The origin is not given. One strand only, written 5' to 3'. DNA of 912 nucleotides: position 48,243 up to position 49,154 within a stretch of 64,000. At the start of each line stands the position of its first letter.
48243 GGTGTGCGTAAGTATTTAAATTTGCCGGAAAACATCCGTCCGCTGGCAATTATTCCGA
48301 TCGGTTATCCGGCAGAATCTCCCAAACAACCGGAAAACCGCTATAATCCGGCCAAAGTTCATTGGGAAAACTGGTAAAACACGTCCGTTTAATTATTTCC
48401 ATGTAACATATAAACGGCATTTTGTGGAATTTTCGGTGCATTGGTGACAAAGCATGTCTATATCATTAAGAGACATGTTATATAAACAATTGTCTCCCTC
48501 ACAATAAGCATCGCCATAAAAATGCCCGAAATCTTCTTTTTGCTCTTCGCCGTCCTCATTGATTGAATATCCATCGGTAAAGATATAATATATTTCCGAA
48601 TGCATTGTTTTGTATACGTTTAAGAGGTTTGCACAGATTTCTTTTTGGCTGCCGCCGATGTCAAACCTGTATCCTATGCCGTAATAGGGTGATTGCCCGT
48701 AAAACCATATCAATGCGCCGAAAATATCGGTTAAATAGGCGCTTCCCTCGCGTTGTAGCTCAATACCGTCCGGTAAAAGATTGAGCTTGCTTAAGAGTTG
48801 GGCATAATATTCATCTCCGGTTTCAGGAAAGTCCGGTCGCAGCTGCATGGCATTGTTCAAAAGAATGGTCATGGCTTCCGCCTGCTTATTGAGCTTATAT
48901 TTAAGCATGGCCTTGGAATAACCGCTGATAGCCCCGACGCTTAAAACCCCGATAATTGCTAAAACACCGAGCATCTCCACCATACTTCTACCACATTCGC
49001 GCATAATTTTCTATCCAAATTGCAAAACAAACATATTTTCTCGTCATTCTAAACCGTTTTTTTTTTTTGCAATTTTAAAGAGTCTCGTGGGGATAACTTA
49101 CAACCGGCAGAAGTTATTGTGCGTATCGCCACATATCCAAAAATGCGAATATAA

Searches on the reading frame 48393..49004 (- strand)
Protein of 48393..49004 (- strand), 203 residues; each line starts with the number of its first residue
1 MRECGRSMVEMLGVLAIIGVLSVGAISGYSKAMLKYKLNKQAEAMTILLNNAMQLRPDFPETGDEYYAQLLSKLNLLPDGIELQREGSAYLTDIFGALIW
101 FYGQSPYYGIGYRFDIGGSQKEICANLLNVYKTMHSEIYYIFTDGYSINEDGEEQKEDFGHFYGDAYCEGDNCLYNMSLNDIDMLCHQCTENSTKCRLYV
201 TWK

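Call 8: search_protein_families(library=pfam, proteins=[window:48393-49004:-], max_evalue=0.01)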
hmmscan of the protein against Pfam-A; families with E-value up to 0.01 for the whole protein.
window:48393-49004:- (203 aa): 0 families

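Call 15: find_encoding_contigs(protein=window:48393-49004:-, flank=3000, max_places=10)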
Protein window:48393-49004:- (203 aa): 8 contigs read that carry it; 1 place shown.
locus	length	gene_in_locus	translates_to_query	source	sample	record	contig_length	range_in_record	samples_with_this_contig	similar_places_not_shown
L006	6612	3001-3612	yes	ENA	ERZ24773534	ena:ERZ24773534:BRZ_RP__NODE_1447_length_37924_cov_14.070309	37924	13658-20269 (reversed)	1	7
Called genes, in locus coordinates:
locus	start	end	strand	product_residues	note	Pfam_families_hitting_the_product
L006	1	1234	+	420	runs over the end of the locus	PF00675:Peptidase_M16, PF05193:Peptidase_M16_C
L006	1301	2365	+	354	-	PF04326:SLFN_AlbA_2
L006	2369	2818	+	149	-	PF00075:RNase_H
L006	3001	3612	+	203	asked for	-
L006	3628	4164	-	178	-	PF14512:TM1586_NiRdase (weak), PF00881:Nitroreductase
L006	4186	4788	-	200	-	-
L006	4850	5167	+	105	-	-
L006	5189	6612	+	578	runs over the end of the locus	PF03485:Arg_tRNA_synt_N, PF00750:tRNA-synt_1d, PF05746:DALR_1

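Call 46: search_protein_families(library=ncbifam, proteins=[window:48393-49004:-], max_evalue=0.01)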
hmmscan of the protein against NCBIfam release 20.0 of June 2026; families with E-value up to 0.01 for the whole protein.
window:48393-49004:- (203 aa): 0 families
